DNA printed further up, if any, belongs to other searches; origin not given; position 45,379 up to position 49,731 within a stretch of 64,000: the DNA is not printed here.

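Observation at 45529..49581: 1350-aa anchored extracellular protein built from an unrecognised ~190-aa repeat, in visibly lower-GC DNA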

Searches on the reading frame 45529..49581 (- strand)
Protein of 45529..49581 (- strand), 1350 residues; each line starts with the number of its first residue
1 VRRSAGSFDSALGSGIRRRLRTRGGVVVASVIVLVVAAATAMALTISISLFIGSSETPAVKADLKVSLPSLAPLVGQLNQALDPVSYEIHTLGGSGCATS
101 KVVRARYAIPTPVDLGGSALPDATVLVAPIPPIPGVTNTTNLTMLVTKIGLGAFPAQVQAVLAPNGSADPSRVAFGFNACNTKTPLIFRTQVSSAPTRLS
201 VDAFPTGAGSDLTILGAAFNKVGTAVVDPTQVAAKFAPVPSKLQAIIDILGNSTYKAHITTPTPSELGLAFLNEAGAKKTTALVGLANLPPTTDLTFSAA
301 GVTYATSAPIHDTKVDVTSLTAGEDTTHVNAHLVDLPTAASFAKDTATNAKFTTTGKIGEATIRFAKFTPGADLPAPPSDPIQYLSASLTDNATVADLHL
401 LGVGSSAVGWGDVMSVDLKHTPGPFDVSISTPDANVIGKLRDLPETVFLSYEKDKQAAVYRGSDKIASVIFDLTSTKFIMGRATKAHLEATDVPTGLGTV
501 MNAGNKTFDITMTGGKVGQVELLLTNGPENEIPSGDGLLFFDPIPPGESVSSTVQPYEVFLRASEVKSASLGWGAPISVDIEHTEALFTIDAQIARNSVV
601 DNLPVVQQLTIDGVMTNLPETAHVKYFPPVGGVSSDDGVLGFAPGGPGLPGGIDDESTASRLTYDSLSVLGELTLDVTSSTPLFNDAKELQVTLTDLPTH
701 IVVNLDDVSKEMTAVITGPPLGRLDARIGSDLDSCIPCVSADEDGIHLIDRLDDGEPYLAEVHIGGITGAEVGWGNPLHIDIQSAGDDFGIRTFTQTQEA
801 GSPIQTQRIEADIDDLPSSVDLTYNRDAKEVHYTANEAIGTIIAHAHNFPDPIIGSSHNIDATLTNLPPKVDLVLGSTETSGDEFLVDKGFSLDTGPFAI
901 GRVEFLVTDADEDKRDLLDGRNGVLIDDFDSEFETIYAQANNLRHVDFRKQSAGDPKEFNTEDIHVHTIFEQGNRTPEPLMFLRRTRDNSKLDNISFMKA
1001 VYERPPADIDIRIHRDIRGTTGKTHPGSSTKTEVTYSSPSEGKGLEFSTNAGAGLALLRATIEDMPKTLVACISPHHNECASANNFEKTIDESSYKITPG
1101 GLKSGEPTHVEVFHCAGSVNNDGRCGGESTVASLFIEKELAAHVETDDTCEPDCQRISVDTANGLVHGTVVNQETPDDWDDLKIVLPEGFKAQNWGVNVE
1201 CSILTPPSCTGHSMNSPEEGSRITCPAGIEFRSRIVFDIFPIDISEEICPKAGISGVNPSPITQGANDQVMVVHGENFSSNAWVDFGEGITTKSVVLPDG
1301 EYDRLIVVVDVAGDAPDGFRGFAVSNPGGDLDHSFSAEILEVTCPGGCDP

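Call 3: search_protein_families(library=pfam, proteins=[window:45529-49581:-], max_evalue=1)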
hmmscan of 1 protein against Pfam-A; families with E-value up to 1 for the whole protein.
window:45529-49581:- (1350 aa): 0 families

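Call 4: search_protein_families(library=ncbifam, proteins=[window:45529-49581:-], max_evalue=1)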
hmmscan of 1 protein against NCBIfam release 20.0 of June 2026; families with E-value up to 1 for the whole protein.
window:45529-49581:- (1350 aa): 1 family
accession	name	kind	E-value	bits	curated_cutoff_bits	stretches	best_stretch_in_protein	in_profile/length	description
NF058597.1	CoaZ_rpt_PGGG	domain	0.00016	21.6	30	1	1250-1295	1-47/88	choice-of-anchor Z repeating domain-containing protein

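Call 6: find_homologous_proteins(query=window:45529-49581:-)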
Query window:45529-49581:- (1350 aa): 6 proteins with E <= 0.001 among 8000 candidates.
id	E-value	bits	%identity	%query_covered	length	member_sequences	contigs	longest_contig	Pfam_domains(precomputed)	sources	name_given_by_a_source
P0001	0.0e+0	2957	100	97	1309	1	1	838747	-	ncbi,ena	-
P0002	1.1e-265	903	40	98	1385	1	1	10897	-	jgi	jgi:hypothetical protein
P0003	1.7e-172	594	34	98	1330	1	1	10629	-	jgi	jgi:hypothetical protein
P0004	1.4e-27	114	22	63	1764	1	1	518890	-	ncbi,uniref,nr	ncbi:hypothetical protein [Patulibacter defluvii]|uniref:hypothetical protein n=1 Tax=Patulibacter d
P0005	7.2e-24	102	24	35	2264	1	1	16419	-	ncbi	-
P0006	3.1e-6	44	22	45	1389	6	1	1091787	-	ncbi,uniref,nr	ncbi:hypothetical protein SK069_03320 [Patulibacter brassicae]|uniref:DUF320 domain-containing prote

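Call 9: search_protein_families(library=pfam, proteins=[P0002, P0003, P0004, P0005, P0006], max_evalue=0.1)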
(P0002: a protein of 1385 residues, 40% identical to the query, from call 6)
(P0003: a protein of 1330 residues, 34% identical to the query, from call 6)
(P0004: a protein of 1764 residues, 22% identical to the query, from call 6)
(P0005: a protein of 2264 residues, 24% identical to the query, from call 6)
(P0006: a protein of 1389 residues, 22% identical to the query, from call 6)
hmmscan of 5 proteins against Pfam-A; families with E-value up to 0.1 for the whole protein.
P0002 (1385 aa): 0 families

P0003 (1330 aa): 0 families

P0004 (1764 aa): 1 family
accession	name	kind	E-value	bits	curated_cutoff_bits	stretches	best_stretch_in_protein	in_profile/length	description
PF18575.6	HAMP_N3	-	0.083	12.9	25.7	0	147-163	15-31/43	HAMP N-terminal domain 3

P0005 (2264 aa): 0 families

P0006 (1389 aa): 0 families

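Call 14: find_encoding_contigs(protein=P0001, flank=10000, max_places=3)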
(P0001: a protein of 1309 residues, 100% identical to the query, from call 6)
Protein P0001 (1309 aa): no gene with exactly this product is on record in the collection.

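Call 16: list_cluster_members(proteins=[P0001, P0002, P0003, P0004, P0005, P0006])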
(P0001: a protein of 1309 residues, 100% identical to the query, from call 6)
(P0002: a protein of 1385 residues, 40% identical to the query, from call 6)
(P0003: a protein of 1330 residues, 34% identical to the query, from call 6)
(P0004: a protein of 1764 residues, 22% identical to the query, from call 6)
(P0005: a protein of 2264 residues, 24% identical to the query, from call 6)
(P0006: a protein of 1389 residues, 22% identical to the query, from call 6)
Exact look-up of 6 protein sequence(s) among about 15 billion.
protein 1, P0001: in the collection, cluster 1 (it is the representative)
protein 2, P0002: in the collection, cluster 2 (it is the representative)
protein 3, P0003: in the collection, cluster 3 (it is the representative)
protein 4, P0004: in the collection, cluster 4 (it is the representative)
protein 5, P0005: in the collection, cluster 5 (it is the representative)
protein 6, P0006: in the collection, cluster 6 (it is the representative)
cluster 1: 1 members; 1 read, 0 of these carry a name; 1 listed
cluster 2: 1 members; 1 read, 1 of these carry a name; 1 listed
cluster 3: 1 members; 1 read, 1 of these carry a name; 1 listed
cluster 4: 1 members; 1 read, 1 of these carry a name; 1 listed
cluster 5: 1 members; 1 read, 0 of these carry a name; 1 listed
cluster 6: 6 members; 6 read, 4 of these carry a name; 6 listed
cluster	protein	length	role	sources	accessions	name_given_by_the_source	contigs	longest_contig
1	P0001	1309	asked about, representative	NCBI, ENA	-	-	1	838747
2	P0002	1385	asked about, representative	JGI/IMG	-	hypothetical protein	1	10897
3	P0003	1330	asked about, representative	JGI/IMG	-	hypothetical protein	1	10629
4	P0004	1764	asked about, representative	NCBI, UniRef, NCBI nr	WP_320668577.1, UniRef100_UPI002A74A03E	hypothetical protein [Patulibacter defluvii] | hypothetical protein n=1 Tax=Patulibacter defluvii TaxID=3095358 RepID=UPI002A74A03E | hypothetical protein [Patulibacter sp. DM4]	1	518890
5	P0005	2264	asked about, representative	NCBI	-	-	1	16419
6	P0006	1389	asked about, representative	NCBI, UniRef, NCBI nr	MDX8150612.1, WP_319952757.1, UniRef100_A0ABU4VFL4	hypothetical protein SK069_03320 [Patulibacter brassicae] | DUF320 domain-containing protein n=1 Tax=Patulibacter brassicae TaxID=1705717 ... | hypothetical protein [Patulibacter brassicae]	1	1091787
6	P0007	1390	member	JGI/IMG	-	hypothetical protein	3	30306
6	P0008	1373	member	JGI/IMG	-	hypothetical protein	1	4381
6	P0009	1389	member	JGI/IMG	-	hypothetical protein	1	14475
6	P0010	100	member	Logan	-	-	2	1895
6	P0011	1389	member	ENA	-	-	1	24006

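Call 23: find_encoding_contigs(protein=P0002, flank=10000, max_places=2)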
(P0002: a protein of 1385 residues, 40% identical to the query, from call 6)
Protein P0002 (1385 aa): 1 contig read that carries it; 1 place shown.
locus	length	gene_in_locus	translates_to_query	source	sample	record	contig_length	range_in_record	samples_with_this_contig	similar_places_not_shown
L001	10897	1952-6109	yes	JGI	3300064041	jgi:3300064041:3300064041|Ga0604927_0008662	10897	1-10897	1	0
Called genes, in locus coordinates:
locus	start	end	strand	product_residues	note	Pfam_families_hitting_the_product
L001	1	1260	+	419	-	?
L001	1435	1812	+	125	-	-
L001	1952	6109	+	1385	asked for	-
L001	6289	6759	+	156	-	-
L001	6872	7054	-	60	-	-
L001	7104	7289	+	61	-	-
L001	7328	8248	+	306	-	PF01243:PNPOx_N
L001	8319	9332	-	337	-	-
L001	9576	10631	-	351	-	PF13936:HTH_38, PF13384:HTH_23 (faint), PF00665:rve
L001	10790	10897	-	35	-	?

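Call 24: find_encoding_contigs(protein=P0003, flank=10000, max_places=2)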
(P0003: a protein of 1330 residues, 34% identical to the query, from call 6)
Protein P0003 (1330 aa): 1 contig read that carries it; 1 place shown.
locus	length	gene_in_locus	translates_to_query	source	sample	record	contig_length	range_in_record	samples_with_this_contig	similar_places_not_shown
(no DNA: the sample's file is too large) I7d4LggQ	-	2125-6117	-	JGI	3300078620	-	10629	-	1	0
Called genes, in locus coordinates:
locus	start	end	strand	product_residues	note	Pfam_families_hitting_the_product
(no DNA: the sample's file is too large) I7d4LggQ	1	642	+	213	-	?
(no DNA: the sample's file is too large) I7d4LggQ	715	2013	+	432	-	PF00149:Metallophos, PF12850:Metallophos_2 (weak)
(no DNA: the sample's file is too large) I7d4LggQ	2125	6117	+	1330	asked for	-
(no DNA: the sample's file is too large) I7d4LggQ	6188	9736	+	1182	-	PF00486:Trans_reg_C, PF03704:BTAD, PF13424:TPR_12 (faint), PF13191:AAA_16, PF13401:AAA_22 (weak)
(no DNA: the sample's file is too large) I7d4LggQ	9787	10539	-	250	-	PF12146:Hydrolase_4 (faint)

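Call 25: find_encoding_contigs(protein=P0004, flank=10000, max_places=2)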
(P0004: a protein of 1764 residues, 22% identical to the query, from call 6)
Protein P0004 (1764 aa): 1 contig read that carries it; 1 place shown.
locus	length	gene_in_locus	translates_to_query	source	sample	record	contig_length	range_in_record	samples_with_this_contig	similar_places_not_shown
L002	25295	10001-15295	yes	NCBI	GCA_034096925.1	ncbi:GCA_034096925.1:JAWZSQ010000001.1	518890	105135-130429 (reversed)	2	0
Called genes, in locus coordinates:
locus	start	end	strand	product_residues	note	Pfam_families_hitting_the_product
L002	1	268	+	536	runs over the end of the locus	PF02133:Transp_cyt_pur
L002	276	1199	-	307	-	PF20240:DUF6597 (weak), PF00165:HTH_AraC (faint), PF12833:HTH_18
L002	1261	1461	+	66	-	-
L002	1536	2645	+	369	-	PF00155:Aminotran_1_2, PF12897:Asp_aminotransf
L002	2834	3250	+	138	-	PF07681:DoxX, PF05514:HR_lesion (weak)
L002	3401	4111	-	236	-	PF01325:Fe_dep_repress, PF01047:MarR (faint), PF12802:MarR_2 (weak), PF02742:Fe_dep_repr_C, PF04023:FeoA (weak)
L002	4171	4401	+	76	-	-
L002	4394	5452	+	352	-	PF02595:Gly_kinase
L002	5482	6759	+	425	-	PF01210:NAD_Gly3P_dh_N, PF02558:ApbA (weak), PF07479:NAD_Gly3P_dh_C, PF20618:GPD_NAD_C_bact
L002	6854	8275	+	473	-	PF00224:PK, PF02887:PK_C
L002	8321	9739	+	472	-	PF00282:Pyridoxal_deC, PF00266:Aminotran_5, PF01212:Beta_elim_lyase, PF05889:SepSecS (weak)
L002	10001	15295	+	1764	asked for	-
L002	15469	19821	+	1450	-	-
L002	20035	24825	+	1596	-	-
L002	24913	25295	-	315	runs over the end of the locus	PF00903:Glyoxalase (faint)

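Call 28: search_protein_representatives(alignment_id=A2)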
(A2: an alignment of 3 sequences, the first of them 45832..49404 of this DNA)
Query: 3 sequences, 1197 profile positions. Proteins with E-value up to 0.001 (for the whole library): 221; up to 1e-10: 166; up to 1e-30: 89. The best 150 are listed.
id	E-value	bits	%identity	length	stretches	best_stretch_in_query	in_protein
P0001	0.0e+00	2112.8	-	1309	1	2-1197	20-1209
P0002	0.0e+00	2002.9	-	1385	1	4-1197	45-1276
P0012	3.1e-260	883.0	-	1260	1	34-1196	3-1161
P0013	3.5e-255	866.3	-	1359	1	11-1197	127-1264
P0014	1.1e-199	682.5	-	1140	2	21-473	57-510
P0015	3.1e-152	525.3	-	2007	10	12-484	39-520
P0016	7.0e-146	504.2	-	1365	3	3-568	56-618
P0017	7.8e-136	470.9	-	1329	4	25-484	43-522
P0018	1.6e-130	453.3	-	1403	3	18-570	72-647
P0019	4.2e-130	452.0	-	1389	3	6-572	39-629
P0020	2.2e-129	449.6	-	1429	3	18-577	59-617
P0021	1.2e-126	440.5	-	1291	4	23-580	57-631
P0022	2.3e-117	409.8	-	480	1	824-1197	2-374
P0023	2.5e-109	383.2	-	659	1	19-569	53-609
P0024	1.6e-108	380.5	-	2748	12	91-484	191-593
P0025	1.7e-103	363.8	-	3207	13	13-486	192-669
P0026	1.7e-100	353.9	-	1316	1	19-1019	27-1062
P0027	6.0e-100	352.1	-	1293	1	22-1154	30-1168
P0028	1.6e-97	344.0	-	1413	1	25-1197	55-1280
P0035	1.4e-76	274.6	-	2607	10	28-472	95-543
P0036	6.8e-74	265.8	-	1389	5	22-482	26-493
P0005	7.8e-68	245.7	-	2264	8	16-484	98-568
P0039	1.5e-66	241.5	-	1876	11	11-272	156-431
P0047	2.0e-55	204.6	-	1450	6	340-495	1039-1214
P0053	2.6e-51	191.0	-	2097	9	598-890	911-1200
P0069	1.6e-38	148.6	-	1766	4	27-478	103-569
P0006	1.4e-32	128.9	-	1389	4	10-471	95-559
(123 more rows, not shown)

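Call 31: find_homologous_proteins(query=A4, max_evalue=0.00001)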
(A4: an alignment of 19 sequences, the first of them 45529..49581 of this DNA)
Query A4 (19 sequences) (1350 aa, profile of the alignment): 9 proteins with E <= 0.00001 among 8000 candidates.
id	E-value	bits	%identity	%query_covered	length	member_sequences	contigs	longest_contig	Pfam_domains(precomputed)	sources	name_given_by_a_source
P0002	0.0e+0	1306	40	98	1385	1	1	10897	-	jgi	jgi:hypothetical protein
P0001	0.0e+0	1303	100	97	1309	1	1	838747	-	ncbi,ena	-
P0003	0.0e+0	1257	34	98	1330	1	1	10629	-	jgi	jgi:hypothetical protein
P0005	6.1e-139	483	24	35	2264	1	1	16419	-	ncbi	-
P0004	4.3e-104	367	22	63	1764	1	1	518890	-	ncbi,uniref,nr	ncbi:hypothetical protein [Patulibacter defluvii]|uniref:hypothetical protein n=1 Tax=Patulibacter d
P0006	4.8e-58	215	22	45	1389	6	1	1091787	-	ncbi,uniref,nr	ncbi:hypothetical protein SK069_03320 [Patulibacter brassicae]|uniref:DUF320 domain-containing prote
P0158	1.5e-12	64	26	10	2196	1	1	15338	PF00413.31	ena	-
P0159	6.5e-12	62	27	3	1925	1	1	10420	-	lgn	-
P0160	4.3e-8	49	38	3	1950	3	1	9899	-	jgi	jgi:hypothetical protein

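Call 34: search_solved_structures(query=A4, max_evalue=1)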
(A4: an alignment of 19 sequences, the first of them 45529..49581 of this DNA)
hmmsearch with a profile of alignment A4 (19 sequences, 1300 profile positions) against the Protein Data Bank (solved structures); distinct sequences matched with E-value up to 1: 1.
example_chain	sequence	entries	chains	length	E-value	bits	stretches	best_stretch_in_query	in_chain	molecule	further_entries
5mw0_C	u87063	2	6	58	0.91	9.9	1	440-483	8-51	Centrosomin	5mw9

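Call 35: search_protein_families(library=pfam, alignment_id=A4, max_evalue=0.01)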
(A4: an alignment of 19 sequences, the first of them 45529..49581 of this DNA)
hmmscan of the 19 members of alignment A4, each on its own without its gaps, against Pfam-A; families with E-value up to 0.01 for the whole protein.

A. member 1, window:45529-49581:- (1350 aa): 0 families

B. families by the number of members that match (of 19 scanned): 1 family
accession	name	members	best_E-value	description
PF09099.16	Qn_am_d_aIII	1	0.0053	Quinohemoprotein amine dehydrogenase, alpha subunit domain III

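Call 37: find_related_loci(query=A1, collection=genome_contigs, flank=6000)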
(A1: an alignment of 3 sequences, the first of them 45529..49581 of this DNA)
Query A1 (1350 aa) in genome_contigs; peptide patterns used: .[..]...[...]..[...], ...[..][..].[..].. (x = any residue, [..] = any of these).
12 stretches matched a pattern, but none encodes a relative of the query by tblastn (E <= 1e-3).
